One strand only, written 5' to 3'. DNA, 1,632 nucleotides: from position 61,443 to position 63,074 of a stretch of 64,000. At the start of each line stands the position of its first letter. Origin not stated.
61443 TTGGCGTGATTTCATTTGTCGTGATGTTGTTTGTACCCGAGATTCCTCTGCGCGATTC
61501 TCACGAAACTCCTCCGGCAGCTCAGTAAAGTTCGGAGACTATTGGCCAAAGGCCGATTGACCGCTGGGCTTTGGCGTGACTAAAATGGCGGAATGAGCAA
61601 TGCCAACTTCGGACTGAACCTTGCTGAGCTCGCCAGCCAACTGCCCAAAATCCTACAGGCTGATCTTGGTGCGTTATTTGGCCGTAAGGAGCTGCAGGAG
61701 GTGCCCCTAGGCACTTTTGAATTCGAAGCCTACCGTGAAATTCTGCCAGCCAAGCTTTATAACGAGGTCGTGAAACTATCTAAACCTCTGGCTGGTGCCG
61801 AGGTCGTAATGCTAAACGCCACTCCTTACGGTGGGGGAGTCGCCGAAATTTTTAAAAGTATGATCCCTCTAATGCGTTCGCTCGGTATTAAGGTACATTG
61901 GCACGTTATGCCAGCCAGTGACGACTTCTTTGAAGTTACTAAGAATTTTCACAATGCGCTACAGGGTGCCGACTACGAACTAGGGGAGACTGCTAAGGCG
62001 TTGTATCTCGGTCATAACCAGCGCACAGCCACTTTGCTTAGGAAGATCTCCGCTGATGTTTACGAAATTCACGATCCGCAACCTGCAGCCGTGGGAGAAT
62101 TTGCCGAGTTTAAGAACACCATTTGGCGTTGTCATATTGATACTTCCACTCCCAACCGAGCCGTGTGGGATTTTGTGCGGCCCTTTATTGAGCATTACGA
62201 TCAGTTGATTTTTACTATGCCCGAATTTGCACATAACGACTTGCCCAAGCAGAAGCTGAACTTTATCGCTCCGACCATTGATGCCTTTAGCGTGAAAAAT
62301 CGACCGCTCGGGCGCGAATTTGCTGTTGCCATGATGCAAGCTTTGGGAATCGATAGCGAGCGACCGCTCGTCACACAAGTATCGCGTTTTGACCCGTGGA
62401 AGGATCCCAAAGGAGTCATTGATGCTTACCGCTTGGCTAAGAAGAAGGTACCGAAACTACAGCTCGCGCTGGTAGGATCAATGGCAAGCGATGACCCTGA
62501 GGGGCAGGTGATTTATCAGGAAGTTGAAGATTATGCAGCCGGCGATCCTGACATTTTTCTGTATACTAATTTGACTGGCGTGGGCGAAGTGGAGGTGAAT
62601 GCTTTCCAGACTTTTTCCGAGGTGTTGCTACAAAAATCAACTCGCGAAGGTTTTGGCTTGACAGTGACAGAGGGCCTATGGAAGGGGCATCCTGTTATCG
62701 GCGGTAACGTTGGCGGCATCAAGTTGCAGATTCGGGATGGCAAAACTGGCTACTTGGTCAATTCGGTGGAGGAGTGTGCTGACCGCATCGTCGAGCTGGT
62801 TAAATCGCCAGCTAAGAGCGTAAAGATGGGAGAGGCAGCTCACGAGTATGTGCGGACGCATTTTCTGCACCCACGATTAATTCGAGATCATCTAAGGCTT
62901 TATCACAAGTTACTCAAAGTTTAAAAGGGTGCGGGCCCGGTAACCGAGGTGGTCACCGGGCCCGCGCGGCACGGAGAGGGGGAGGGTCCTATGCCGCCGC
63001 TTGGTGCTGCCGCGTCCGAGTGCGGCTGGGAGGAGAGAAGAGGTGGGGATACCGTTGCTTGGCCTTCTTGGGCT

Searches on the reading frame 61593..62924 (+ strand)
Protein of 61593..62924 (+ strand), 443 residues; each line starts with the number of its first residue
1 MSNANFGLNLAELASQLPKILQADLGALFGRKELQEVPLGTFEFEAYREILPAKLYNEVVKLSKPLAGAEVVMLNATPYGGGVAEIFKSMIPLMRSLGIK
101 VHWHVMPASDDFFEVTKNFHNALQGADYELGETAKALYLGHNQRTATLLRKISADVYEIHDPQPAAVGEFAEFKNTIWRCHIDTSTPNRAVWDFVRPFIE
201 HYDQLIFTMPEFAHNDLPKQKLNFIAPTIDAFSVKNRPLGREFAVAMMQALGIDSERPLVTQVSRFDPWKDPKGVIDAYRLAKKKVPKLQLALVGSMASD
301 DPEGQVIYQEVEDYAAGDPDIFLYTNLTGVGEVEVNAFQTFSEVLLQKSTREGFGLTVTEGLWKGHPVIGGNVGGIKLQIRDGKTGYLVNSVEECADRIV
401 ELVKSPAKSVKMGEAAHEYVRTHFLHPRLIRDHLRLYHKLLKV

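Call 3: search_protein_families(library=pfam, proteins=[window:61593-62924:+], max_evalue=0.01)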
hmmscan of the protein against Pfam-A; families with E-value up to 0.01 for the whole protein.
window:61593-62924:+ (443 aa): 4 families
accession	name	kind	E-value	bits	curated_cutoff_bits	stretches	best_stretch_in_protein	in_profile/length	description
PF21269.3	TreT_GT1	-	4.4e-51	172.8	27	1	73-213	1-143/144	Trehalose synthase, N-terminal domain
PF00534.26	Glycos_transf_1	-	3.4e-22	79.2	26.4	1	248-417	6-170/172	Glycosyl transferases group 1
PF13692.12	Glyco_trans_1_4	-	2.6e-12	47.6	27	1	258-404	2-141/142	Glycosyl transferases group 1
PF20706.3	GT4-conflict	-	0.0094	15.4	26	0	342-383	282-323/385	Family 4 Glycosyltransferase in conflict systems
